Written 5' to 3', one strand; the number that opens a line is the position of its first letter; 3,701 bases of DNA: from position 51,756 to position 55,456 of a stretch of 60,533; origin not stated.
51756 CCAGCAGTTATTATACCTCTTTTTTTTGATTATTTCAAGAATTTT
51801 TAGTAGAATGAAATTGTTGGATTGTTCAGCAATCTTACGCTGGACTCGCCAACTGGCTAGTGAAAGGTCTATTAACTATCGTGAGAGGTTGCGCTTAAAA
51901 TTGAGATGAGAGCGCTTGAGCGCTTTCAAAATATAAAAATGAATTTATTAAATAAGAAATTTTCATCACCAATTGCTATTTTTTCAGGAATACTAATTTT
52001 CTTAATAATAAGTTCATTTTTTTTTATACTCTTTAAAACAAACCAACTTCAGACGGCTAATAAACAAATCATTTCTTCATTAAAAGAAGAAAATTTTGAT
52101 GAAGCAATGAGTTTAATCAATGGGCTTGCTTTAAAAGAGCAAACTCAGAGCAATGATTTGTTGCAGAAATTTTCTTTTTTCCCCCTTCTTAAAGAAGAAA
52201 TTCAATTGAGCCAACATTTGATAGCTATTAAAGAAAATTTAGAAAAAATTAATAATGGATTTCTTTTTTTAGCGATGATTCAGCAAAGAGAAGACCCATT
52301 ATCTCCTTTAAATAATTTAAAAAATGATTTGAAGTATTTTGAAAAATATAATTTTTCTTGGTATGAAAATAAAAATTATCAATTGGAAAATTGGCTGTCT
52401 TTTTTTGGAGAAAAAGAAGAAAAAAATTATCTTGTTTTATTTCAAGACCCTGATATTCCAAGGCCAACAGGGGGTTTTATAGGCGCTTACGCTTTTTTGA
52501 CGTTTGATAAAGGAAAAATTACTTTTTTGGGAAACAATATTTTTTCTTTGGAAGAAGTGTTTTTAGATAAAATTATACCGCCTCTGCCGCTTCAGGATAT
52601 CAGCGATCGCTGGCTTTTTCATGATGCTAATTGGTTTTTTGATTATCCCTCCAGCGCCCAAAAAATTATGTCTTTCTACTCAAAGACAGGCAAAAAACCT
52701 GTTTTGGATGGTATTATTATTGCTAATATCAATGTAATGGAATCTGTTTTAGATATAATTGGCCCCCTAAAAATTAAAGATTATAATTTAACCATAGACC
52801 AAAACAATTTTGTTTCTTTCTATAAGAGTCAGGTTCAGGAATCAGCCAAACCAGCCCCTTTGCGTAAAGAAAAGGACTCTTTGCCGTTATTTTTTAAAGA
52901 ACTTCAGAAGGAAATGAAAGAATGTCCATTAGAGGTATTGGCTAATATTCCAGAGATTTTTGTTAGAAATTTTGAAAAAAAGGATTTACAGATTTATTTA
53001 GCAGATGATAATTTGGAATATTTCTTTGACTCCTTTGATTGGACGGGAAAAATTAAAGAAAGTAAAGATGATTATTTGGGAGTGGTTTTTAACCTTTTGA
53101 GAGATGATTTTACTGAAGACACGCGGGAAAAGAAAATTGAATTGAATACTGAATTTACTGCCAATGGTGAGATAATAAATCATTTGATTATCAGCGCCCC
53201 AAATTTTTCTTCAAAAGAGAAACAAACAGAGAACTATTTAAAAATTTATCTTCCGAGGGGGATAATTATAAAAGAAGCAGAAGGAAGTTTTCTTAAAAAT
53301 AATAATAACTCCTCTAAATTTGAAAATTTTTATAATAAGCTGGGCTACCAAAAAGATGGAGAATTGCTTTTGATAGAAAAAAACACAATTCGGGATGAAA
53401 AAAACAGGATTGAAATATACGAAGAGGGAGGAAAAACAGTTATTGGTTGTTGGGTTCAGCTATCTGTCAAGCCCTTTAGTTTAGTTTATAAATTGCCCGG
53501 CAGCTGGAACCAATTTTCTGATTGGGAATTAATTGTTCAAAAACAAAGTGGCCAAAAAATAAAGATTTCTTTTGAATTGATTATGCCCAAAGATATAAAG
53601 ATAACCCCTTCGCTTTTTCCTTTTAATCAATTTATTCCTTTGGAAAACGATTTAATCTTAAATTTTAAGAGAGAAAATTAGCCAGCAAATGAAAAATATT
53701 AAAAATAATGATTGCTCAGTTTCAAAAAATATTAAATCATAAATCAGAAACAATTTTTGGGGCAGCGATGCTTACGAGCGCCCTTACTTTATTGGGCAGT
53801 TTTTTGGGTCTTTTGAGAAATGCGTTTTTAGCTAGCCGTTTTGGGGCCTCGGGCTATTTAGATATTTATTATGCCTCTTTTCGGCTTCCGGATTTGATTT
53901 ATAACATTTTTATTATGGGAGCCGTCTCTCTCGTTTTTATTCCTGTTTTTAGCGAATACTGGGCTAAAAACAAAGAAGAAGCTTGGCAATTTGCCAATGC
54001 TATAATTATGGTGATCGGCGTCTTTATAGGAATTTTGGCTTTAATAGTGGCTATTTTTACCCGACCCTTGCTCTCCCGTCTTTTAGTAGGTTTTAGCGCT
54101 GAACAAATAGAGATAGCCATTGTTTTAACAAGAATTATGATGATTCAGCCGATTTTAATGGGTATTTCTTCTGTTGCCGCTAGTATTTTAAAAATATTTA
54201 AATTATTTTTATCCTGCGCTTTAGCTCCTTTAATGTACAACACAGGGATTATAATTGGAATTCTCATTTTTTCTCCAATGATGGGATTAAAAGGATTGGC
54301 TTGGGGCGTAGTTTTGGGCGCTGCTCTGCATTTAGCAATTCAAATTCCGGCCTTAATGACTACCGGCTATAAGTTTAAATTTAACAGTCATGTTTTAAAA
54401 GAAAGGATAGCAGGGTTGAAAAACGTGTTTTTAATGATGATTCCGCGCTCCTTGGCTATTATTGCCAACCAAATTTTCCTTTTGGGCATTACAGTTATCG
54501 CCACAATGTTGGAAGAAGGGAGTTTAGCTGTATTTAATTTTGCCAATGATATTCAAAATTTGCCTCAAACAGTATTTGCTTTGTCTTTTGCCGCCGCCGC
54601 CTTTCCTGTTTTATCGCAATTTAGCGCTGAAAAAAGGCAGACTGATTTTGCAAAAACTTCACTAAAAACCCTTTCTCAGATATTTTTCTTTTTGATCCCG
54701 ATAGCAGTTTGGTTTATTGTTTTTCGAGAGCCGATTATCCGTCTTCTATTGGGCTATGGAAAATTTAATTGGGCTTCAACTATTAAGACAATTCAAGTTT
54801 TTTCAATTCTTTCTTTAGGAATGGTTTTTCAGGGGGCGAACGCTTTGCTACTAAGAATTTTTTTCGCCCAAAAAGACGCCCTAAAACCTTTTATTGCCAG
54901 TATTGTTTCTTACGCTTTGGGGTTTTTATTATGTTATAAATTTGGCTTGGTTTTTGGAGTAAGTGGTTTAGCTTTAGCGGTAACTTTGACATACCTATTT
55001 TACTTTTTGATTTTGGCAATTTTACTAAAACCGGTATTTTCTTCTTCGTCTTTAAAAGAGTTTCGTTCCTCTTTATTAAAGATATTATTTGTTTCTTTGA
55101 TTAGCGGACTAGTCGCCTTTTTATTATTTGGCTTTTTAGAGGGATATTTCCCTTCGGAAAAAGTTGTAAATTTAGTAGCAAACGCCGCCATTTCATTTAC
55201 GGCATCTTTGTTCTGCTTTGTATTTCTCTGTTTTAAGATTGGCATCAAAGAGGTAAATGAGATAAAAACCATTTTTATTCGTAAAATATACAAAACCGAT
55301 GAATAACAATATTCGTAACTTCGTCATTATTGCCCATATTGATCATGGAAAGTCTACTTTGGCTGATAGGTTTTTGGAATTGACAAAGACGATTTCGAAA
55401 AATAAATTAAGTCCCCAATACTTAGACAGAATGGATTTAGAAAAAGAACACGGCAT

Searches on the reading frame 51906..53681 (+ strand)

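Call 39: search_protein_families(library=pfam, proteins=[window:51906-53681:+], max_evalue=0.00001)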
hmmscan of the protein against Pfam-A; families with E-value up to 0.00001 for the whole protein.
window:51906-53681:+ (591 aa): 1 family
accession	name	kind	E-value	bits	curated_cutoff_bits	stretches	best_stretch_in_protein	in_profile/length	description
PF13196.11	DUF4012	-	2.2e-21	77.3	28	1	171-309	2-142/144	Protein of unknown function (DUF4012)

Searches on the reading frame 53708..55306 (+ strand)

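Call 39: search_protein_families(library=pfam, proteins=[window:53708-55306:+], max_evalue=0.00001)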
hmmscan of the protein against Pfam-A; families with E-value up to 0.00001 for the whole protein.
window:53708-55306:+ (532 aa): 4 families
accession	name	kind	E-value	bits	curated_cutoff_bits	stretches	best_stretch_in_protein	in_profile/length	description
PF03023.19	MurJ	-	9.5e-74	249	27.4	1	42-488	2-448/451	Lipid II flippase MurJ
PF01554.23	MatE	-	1.1e-10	41.9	24.9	1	249-410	4-160/161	MatE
PF13440.11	Polysacc_synt_3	-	4.6e-10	39.7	23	1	104-349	54-285/293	Polysaccharide biosynthesis protein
PF01943.22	Polysacc_synt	-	2.1e-07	31.1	28.2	1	95-305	77-273/274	Polysaccharide biosynthesis protein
